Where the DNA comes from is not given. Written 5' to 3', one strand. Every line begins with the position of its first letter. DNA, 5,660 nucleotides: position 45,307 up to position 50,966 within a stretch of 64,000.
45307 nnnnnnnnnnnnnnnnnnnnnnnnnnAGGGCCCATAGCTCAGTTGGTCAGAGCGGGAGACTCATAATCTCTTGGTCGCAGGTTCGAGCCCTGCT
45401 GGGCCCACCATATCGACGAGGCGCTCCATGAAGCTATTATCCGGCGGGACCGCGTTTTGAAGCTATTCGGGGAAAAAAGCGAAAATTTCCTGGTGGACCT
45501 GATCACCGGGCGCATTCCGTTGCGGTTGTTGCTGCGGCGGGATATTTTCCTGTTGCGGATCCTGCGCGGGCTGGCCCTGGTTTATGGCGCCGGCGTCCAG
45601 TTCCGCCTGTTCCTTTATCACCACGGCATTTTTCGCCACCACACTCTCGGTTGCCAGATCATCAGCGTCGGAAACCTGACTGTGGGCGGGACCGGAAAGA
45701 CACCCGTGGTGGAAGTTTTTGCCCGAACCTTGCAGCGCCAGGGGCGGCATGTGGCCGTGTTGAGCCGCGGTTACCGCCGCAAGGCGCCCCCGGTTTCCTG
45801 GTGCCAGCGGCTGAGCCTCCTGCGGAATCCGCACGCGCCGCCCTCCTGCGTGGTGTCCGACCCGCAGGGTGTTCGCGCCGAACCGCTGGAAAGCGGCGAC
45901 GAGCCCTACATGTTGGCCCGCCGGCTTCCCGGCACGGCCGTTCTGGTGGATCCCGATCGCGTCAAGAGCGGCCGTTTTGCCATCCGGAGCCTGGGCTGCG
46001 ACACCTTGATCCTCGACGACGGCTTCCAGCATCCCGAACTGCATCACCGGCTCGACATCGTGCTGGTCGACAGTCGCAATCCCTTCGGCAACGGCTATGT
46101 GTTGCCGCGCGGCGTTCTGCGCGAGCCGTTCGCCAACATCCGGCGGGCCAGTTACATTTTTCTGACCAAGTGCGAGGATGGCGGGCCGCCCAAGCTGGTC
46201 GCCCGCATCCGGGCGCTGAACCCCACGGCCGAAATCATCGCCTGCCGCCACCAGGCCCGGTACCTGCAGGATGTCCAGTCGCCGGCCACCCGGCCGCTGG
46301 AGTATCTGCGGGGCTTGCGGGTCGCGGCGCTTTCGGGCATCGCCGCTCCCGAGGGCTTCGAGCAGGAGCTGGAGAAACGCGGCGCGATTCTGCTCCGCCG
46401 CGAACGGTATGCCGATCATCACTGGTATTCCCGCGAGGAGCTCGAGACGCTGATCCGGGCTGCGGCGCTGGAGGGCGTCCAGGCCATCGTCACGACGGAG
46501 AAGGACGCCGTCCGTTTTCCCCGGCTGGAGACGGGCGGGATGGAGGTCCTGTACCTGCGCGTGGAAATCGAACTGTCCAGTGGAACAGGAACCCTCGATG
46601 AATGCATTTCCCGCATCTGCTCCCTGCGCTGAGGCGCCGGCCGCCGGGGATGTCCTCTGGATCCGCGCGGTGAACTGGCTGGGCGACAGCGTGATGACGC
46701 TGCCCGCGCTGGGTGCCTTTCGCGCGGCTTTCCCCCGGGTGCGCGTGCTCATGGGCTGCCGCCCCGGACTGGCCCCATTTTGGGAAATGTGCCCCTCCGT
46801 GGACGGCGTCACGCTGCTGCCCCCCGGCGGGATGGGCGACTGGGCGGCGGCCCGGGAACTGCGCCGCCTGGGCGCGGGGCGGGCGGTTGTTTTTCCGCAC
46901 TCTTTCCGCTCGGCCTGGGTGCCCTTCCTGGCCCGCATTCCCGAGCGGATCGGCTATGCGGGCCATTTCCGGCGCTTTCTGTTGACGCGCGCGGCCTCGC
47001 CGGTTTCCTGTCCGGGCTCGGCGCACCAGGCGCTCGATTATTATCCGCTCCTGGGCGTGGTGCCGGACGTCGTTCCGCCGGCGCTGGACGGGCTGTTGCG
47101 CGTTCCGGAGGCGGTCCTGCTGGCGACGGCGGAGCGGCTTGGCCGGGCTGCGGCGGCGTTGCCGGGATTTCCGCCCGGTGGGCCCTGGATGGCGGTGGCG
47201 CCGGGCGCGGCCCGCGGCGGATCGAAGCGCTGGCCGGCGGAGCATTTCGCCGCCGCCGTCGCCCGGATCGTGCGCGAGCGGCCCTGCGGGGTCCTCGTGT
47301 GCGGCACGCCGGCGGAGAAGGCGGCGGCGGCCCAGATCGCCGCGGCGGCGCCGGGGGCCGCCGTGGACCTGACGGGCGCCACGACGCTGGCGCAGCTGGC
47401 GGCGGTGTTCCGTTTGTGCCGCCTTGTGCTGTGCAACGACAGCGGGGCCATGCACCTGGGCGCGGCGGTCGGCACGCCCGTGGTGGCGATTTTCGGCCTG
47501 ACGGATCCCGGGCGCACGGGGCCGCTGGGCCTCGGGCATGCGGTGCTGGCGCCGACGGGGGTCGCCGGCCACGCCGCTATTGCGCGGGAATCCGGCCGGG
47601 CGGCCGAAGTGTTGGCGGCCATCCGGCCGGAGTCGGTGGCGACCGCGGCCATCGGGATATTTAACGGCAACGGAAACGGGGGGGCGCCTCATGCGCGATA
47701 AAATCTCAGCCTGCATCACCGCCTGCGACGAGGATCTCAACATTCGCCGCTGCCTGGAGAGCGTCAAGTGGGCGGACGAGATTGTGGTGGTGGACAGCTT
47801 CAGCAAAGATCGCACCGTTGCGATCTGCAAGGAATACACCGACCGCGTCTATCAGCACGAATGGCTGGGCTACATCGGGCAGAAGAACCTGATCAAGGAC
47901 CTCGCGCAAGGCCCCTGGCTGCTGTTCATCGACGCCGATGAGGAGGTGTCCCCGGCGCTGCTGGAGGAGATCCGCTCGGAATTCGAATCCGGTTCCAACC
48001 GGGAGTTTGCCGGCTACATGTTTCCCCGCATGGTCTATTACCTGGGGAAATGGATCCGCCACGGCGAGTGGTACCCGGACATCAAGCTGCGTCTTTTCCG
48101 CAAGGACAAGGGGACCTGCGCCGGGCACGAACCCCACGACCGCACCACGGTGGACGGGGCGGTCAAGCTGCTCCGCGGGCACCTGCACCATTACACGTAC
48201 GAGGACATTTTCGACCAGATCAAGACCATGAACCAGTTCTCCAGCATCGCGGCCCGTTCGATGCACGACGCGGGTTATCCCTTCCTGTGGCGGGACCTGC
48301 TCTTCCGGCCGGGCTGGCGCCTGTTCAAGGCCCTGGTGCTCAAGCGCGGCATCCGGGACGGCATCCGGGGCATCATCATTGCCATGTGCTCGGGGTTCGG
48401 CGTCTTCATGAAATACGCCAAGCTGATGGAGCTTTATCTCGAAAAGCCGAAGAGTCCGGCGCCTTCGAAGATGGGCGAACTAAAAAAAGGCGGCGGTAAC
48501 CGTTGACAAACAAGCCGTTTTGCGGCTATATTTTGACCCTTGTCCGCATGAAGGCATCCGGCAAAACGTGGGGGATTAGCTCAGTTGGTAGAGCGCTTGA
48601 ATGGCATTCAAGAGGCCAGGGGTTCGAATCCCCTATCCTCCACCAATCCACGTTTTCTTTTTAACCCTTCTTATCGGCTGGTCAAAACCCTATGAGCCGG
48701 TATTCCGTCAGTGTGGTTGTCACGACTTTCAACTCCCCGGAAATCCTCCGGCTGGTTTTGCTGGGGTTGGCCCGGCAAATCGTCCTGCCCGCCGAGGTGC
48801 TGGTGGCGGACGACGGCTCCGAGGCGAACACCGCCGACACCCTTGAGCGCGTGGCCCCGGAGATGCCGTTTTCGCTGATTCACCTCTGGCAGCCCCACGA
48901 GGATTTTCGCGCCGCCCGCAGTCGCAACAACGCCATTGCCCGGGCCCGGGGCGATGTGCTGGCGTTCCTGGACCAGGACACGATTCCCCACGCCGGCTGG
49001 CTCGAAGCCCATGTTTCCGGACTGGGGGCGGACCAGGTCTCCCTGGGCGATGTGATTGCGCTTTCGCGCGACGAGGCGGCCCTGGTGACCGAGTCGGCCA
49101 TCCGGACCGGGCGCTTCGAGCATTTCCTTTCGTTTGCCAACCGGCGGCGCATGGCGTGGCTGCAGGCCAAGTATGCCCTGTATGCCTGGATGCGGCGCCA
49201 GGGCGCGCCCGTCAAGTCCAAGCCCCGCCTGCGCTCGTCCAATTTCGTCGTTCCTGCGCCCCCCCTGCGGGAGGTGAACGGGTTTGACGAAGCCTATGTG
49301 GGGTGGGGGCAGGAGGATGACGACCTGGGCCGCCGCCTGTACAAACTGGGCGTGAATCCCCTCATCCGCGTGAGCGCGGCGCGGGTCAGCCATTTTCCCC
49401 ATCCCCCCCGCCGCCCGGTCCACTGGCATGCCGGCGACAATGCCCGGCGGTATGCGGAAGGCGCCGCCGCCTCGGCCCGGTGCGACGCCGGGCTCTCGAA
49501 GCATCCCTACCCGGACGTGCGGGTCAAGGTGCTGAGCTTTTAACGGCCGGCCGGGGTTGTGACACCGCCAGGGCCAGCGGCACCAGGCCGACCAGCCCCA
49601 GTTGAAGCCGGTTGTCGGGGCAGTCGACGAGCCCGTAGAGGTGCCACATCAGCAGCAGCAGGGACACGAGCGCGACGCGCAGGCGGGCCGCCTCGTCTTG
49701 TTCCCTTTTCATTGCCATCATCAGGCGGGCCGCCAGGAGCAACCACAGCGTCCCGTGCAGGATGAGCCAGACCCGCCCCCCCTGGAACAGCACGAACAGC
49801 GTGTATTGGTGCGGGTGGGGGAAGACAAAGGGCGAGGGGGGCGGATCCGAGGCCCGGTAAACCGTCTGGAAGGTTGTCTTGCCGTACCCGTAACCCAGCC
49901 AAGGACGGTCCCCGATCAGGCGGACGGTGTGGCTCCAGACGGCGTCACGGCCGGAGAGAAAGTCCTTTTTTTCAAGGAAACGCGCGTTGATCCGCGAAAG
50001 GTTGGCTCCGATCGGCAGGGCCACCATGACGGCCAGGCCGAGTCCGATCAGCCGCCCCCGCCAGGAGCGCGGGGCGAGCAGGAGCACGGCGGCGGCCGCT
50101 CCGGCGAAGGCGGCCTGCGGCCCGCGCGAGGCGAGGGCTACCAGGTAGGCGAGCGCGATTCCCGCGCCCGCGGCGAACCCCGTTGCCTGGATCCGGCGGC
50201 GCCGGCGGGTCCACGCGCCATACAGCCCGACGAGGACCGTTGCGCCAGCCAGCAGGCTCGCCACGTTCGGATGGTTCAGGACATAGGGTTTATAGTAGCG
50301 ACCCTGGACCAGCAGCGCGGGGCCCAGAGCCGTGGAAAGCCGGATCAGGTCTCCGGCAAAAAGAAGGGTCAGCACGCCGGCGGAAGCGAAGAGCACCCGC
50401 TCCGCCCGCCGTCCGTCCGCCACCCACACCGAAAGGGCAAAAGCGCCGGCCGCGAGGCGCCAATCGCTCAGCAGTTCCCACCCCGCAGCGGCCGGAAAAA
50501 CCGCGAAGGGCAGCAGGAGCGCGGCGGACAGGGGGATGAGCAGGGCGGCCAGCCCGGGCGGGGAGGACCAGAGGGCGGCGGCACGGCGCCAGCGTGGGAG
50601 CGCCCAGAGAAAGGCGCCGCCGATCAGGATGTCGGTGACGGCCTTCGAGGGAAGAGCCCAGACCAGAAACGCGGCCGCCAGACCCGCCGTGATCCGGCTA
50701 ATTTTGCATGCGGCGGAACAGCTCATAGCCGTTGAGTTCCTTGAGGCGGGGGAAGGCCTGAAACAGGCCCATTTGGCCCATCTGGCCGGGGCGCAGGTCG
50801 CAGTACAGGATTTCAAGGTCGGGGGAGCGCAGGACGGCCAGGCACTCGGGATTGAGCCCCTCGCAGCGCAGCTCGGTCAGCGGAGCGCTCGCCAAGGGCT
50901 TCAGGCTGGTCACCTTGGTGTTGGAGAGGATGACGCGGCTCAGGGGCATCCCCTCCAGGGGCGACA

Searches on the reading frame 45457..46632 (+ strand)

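Call 67: search_protein_families(library=pfam, proteins=[window:45457-46632:+], max_evalue=0.0001)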
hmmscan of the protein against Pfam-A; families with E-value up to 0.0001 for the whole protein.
window:45457-46632:+ (391 aa): 1 family
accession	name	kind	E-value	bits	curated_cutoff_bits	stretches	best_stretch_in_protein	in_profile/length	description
PF02606.20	LpxK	-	2.3e-84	283.8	27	1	34-384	3-323/328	Tetraacyldisaccharide-1-P 4'-kinase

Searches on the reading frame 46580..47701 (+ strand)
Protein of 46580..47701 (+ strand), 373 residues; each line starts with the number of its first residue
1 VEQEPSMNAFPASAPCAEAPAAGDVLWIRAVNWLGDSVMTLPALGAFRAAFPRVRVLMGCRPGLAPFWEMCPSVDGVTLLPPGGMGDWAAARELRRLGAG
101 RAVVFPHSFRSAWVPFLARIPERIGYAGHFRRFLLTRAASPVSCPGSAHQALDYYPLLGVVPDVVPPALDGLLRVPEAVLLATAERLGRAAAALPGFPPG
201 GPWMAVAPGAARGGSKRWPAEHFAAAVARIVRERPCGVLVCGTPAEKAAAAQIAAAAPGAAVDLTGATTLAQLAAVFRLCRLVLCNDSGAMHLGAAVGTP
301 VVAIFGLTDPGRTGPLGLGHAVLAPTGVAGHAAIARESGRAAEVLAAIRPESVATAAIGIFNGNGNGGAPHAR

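Call 67: search_protein_families(library=pfam, proteins=[window:46580-47701:+], max_evalue=0.0001)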
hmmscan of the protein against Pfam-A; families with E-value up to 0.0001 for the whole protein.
window:46580-47701:+ (373 aa): 1 family
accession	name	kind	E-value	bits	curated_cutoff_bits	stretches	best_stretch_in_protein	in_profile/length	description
PF01075.23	Glyco_transf_9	-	1.2e-38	133.2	22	1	89-317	3-221/247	Glycosyltransferase family 9 (heptosyltransferase)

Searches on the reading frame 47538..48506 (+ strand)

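Call 67: search_protein_families(library=pfam, proteins=[window:47538-48506:+], max_evalue=0.0001)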
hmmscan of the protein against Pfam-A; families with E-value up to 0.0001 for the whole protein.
window:47538-48506:+ (322 aa): 1 family
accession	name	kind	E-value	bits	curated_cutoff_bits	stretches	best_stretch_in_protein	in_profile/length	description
PF00535.33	Glycos_transf_2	-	2.9e-18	66.8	23.3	1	57-154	1-109/168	Glycosyl transferase family 2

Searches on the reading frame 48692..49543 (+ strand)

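Call 67: search_protein_families(library=pfam, proteins=[window:48692-49543:+], max_evalue=0.0001)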
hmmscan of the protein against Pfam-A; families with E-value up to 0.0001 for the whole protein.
window:48692-49543:+ (283 aa): 4 families
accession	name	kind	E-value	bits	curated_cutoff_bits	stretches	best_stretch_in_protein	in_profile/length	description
PF00535.33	Glycos_transf_2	-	5.6e-20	72.4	23.3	1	7-128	1-122/168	Glycosyl transferase family 2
PF02709.20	Glyco_transf_7C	-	1.9e-09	37.5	23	1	192-237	31-77/78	N-terminal domain of galactosyltransferase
PF13641.12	Glyco_tranf_2_3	-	8.7e-09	36.2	27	1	6-224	3-202/230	Glycosyltransferase like family 2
PF10111.15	Glyco_tranf_2_2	-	4.5e-08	33.3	27.3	0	34-106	30-101/276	Glycosyltransferase like family 2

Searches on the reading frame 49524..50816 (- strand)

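Call 67: search_protein_families(library=pfam, proteins=[window:49524-50816:-], max_evalue=0.0001)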
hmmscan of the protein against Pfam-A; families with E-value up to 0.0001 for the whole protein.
window:49524-50816:- (430 aa): 1 family
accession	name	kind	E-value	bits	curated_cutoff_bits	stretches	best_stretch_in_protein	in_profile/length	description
PF04932.20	Wzy_C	-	2.2e-14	53.9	31.7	1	218-351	3-145/149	O-Antigen ligase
